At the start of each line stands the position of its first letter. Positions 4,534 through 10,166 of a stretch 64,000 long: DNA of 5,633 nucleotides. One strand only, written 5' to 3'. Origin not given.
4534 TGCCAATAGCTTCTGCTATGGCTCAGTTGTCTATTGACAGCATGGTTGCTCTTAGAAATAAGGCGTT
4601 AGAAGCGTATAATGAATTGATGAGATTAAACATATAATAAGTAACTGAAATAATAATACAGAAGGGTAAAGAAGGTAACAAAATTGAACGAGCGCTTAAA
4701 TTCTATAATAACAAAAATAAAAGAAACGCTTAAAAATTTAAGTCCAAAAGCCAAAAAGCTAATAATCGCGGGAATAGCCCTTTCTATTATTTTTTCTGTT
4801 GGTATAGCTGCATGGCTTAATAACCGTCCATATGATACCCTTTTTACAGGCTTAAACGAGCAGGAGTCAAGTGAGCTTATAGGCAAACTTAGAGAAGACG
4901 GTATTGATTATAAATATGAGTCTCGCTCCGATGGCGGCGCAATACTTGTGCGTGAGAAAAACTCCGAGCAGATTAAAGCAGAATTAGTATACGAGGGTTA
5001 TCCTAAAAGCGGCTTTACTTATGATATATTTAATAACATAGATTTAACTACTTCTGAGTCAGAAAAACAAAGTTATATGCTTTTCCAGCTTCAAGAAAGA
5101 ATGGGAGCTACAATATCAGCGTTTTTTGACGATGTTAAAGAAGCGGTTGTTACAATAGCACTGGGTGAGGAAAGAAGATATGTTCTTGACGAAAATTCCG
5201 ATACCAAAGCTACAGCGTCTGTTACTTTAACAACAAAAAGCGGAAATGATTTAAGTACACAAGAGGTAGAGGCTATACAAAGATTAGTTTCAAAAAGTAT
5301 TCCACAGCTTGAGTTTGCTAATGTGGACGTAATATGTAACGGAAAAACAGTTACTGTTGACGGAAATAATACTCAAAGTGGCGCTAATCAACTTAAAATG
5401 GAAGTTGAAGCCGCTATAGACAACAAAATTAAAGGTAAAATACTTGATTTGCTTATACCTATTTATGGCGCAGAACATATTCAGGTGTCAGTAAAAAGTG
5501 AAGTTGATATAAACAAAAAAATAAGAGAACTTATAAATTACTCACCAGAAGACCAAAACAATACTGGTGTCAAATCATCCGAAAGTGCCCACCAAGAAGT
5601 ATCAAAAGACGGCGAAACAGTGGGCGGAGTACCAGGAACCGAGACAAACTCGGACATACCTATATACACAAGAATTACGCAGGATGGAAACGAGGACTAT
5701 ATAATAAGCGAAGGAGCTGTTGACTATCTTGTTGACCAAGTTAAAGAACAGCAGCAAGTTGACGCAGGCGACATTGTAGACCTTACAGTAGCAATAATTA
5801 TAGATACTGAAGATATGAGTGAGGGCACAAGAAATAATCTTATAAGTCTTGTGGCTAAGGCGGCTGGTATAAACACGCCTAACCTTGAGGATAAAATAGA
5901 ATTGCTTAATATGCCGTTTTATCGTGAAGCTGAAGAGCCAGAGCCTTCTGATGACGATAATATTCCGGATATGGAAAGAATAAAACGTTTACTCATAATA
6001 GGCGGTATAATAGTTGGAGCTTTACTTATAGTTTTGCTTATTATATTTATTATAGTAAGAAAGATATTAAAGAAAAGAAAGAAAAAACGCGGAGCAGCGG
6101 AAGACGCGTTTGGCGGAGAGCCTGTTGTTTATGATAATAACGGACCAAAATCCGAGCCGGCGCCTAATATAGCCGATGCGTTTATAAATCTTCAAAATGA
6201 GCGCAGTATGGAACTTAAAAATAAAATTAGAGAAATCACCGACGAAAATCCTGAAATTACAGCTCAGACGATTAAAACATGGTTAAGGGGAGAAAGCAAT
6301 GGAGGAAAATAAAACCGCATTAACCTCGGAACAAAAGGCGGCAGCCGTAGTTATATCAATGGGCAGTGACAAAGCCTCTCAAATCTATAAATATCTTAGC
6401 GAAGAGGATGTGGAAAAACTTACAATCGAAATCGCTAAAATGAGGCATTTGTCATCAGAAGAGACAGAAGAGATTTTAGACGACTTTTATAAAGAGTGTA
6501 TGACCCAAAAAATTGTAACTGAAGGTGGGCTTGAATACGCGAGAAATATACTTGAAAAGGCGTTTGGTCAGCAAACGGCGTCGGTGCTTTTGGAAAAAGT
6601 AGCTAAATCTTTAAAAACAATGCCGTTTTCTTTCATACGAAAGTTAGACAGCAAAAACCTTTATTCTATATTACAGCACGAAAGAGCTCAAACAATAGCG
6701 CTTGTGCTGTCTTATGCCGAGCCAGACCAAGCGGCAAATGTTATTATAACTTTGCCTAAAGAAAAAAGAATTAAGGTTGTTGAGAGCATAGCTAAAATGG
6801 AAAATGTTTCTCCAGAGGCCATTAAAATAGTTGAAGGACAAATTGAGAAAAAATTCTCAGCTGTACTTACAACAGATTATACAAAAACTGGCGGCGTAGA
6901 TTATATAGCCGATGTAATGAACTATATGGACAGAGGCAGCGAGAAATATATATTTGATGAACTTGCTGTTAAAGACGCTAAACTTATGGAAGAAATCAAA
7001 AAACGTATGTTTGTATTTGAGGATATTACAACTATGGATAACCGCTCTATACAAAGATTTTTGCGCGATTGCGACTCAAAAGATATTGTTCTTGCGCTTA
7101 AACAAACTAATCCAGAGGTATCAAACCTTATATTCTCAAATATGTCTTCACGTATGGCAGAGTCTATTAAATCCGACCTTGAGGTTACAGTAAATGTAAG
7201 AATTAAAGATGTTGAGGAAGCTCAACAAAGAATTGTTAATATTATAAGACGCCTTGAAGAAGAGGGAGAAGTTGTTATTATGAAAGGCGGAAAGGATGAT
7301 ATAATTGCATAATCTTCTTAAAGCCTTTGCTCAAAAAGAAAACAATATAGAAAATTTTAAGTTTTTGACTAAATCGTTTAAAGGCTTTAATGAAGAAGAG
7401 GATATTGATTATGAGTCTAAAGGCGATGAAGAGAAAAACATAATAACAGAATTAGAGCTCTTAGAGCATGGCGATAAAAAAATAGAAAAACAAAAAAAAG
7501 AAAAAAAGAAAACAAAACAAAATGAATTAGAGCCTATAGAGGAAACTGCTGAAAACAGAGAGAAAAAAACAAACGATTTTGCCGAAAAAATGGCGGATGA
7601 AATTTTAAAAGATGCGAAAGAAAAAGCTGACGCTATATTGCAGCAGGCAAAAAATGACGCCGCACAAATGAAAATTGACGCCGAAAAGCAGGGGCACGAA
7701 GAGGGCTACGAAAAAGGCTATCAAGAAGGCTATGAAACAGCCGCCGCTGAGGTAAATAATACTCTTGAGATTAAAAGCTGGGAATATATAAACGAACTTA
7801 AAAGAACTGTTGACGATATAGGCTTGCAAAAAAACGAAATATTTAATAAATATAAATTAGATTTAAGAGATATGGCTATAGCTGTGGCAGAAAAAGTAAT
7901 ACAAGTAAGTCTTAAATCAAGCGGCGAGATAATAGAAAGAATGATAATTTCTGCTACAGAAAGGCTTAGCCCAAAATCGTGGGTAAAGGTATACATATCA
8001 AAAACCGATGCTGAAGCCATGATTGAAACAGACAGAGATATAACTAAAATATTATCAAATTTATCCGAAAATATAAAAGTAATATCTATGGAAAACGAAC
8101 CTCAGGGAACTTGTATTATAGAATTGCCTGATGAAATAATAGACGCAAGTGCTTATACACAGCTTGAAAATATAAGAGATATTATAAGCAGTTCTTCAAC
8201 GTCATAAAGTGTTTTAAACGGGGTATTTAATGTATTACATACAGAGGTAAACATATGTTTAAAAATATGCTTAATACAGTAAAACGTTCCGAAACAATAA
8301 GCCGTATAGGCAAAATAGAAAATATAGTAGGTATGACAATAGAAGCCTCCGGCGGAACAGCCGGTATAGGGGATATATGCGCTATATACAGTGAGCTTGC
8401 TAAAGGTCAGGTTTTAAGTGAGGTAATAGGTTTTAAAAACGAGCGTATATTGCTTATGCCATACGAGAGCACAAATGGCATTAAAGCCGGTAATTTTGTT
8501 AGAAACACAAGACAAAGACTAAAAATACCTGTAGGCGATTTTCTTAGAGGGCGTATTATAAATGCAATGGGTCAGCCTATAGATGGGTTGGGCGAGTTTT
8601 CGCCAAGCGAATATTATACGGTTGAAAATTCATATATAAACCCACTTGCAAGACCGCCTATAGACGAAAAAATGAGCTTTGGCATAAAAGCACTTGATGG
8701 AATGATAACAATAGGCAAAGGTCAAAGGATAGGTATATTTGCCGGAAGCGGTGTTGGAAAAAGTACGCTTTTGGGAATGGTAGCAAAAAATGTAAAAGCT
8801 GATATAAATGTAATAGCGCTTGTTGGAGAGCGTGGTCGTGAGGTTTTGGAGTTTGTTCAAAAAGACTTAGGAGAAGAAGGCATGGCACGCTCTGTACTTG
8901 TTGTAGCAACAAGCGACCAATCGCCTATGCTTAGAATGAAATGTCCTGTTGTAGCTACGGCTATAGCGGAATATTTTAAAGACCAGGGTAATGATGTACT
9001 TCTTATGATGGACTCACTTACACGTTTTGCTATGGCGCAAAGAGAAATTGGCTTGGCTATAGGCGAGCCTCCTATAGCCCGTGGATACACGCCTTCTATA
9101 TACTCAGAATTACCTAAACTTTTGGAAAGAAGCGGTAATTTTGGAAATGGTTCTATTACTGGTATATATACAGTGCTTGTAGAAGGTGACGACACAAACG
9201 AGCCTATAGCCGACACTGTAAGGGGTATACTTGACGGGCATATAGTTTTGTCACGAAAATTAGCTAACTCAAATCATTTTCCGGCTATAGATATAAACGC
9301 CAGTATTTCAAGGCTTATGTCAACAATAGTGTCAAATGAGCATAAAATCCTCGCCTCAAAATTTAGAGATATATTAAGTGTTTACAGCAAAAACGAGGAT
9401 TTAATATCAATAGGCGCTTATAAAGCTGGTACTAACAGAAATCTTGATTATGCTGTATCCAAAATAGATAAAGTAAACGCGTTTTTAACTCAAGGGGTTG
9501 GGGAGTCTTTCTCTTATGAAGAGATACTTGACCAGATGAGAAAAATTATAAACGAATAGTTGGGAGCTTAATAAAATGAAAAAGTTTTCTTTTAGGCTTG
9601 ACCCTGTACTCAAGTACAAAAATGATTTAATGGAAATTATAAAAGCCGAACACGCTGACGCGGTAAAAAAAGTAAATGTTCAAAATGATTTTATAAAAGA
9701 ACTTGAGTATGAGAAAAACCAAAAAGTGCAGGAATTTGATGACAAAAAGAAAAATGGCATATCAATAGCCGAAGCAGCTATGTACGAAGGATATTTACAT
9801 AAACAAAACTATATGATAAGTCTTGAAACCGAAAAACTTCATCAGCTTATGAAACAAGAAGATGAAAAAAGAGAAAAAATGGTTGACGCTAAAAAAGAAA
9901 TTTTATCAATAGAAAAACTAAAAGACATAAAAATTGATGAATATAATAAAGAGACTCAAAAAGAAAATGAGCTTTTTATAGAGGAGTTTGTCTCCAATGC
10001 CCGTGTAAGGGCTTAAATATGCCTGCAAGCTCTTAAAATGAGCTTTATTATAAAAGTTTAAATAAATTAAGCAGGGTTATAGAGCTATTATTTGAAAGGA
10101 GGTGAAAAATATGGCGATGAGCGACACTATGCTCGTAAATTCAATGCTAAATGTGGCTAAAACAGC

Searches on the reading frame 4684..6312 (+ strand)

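Call 31: search_protein_families(library=pfam, proteins=[window:4684-6312:+], max_evalue=0.001)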
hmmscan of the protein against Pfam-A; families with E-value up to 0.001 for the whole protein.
window:4684-6312:+ (542 aa): 2 families
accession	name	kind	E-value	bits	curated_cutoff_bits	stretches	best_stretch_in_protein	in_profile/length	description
PF01514.23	YscJ_FliF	-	4.8e-36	124.7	24.4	1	47-217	3-170/179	Secretory protein of YscJ/FliF family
PF08345.17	YscJ_FliF_C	-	3.8e-19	70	23.8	1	257-412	1-147/147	Flagellar M-ring protein C-terminal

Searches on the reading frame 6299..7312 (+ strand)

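Call 31: search_protein_families(library=pfam, proteins=[window:6299-7312:+], max_evalue=0.001)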
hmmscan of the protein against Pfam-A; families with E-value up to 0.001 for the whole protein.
window:6299-7312:+ (337 aa): 4 families
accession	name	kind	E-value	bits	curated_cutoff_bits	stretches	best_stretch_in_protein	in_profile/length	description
PF01706.21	FliG_C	-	4.4e-42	143.2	23.3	1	221-327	2-108/108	FliG C-terminal domain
PF14842.11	FliG_N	-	2.6e-36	124.8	25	2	8-110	2-104/104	FliG N-terminal domain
PF14841.11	FliG_M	-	2.1e-28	98.8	25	2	119-191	2-74/76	FliG middle domain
PF03448.22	MgtE_N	-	1.8e-09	38.5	25.9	0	114-165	35-86/102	MgtE intracellular N domain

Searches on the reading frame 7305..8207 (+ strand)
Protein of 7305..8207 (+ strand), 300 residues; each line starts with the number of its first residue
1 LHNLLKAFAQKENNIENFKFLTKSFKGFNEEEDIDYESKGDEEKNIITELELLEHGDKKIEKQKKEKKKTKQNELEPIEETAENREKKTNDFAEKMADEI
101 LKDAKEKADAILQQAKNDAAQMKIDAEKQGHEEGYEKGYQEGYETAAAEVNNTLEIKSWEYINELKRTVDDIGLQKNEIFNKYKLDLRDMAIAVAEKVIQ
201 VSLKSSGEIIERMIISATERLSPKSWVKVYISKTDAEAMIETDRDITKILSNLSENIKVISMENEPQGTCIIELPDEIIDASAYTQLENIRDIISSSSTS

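Call 31: search_protein_families(library=pfam, proteins=[window:7305-8207:+], max_evalue=0.001)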
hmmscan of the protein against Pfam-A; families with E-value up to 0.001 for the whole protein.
window:7305-8207:+ (300 aa): 2 families
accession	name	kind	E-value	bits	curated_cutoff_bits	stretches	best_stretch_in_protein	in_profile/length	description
PF02108.21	FliH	-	6.1e-05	23.4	24.1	1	162-289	4-127/128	Flagellar assembly protein FliH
PF03179.20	V-ATPase_G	-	0.00044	21.2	28.6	1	93-170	12-87/105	Vacuolar (H+)-ATPase G subunit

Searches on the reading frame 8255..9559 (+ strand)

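Call 31: search_protein_families(library=pfam, proteins=[window:8255-9559:+], max_evalue=0.001)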
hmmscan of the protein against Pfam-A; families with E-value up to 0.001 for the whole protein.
window:8255-9559:+ (434 aa): 4 families
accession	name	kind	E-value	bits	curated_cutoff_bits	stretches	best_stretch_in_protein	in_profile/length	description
PF00006.31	ATP-synt_ab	-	7.4e-91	304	29.5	1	143-352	1-213/213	ATP synthase alpha/beta family, nucleotide-binding domain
PF18269.6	T3SS_ATPase_C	-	7.1e-26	90.3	22.7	1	359-429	1-71/72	T3SS EscN ATPase C-terminal domain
PF02874.29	ATP-synt_ab_N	-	8e-08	33.1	20.9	1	23-85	3-68/69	ATP synthase alpha/beta family, beta-barrel domain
PF00005.33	ABC_tran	-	0.00093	20.2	25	0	151-191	6-46/137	ABC transporter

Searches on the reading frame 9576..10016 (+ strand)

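Call 31: search_protein_families(library=pfam, proteins=[window:9576-10016:+], max_evalue=0.001)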
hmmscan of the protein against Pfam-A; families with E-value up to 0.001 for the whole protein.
window:9576-10016:+ (146 aa): 1 family
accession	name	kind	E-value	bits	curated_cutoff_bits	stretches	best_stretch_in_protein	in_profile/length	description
PF02050.21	FliJ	-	9.7e-08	32.7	28.4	1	23-140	4-120/123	Flagellar FliJ protein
